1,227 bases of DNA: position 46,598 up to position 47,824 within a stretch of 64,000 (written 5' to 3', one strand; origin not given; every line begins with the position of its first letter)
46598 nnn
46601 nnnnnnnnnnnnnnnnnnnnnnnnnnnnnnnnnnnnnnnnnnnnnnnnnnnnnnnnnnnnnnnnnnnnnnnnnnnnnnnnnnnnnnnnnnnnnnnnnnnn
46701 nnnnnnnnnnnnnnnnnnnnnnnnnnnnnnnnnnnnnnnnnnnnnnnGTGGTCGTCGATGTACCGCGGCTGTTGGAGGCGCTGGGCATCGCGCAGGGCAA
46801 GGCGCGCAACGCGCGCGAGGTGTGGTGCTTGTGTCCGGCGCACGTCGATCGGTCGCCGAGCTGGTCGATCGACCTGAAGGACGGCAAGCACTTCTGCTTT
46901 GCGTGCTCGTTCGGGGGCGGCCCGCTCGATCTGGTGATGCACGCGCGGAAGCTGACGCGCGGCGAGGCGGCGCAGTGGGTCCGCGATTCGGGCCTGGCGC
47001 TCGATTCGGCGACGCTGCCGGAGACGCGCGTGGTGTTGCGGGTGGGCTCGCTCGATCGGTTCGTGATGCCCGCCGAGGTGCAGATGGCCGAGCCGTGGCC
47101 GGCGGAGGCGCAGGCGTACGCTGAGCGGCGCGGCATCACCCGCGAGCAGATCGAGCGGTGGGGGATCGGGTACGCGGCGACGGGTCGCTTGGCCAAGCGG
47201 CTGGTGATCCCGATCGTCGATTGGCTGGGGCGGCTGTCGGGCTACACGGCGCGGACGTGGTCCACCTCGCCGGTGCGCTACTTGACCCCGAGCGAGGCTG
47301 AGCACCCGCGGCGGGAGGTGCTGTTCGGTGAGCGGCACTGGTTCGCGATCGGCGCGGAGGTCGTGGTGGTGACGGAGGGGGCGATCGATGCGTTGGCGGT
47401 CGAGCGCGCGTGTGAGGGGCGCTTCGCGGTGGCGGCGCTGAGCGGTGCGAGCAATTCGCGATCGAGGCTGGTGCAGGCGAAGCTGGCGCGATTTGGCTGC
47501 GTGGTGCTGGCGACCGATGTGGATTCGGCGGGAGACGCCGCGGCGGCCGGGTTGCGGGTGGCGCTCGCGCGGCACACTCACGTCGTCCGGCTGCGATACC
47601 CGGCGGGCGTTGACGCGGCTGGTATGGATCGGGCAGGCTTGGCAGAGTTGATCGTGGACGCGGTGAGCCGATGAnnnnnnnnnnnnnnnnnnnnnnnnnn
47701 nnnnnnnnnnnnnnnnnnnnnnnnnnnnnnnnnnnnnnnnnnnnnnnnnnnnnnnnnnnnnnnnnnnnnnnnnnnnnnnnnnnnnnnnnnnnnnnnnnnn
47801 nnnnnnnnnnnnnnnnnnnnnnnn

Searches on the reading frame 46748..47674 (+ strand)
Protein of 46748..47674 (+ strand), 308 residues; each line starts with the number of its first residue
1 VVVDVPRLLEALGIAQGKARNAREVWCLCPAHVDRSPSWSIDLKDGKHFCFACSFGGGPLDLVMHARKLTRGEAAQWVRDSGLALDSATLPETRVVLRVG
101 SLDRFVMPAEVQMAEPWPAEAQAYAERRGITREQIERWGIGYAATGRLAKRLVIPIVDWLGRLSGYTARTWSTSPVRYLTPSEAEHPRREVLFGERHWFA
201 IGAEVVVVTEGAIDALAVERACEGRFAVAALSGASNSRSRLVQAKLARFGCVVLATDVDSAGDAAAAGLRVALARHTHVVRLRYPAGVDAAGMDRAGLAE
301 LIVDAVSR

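Call 10: search_protein_families(library=pfam, proteins=[window:46748-47674:+], max_evalue=0.01)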
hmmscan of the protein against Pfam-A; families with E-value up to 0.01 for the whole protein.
window:46748-47674:+ (308 aa): 6 families
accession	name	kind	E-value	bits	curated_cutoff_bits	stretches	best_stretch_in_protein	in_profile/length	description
PF13155.12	Toprim_2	-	2.6e-08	34.5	22.1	1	207-290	1-84/88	Toprim-like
PF01807.25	Zn_ribbon_DnaG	-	6.5e-08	32.7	24.9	1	20-77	27-84/98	CHC2 zinc finger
PF08275.17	DNAG_N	-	1.4e-07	32.1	26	1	112-145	5-38/128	DNA primase catalytic core, N-terminal domain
PF13662.12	Toprim_4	-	2.6e-06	28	25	1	205-275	2-76/85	Toprim domain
PF13362.12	Toprim_3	-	3.9e-06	27.7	27.2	1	206-289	2-84/95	Toprim domain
PF01751.28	Toprim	-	2.6e-05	24.7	23.1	1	206-270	2-77/96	Toprim domain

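Call 11: search_protein_families(library=phrogs, proteins=[window:46748-47674:+], max_evalue=0.001)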
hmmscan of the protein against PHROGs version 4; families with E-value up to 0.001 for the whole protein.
window:46748-47674:+ (308 aa): 12 families
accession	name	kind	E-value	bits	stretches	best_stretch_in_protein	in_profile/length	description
phrog_47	-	DNA, RNA and nucleotide metabolism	4.9e-38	132.3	1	5-305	31-333/947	DNA primase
phrog_6444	-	DNA, RNA and nucleotide metabolism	4.4e-21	76.3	2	20-148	31-166/577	DNA primase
phrog_239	-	DNA, RNA and nucleotide metabolism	2.8e-20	73.8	1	28-305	44-307/801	DNA primase/helicase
phrog_6088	-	DNA, RNA and nucleotide metabolism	6.8e-13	48.9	1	19-291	16-277/772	DNA primase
phrog_360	-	DNA, RNA and nucleotide metabolism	8.2e-10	39.9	1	21-79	26-84/133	DNA primase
phrog_510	-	DNA, RNA and nucleotide metabolism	1.6e-09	38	2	19-78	37-97/667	DNA primase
phrog_2304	-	DNA, RNA and nucleotide metabolism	1.2e-07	32.9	1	4-62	14-70/133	DNA primase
phrog_11992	-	unknown function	7.8e-07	30.5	1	8-77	16-78/177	-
phrog_849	-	DNA, RNA and nucleotide metabolism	2.7e-06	27.6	1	121-281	149-318/435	DNA primase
phrog_18097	-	DNA, RNA and nucleotide metabolism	9.2e-06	26.4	1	23-80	31-88/199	DNA primase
phrog_5311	-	DNA, RNA and nucleotide metabolism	1.9e-05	24.1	1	21-75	96-152/692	helicase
phrog_5629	-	DNA, RNA and nucleotide metabolism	2.7e-05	23.4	1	3-96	11-107/930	DNA primase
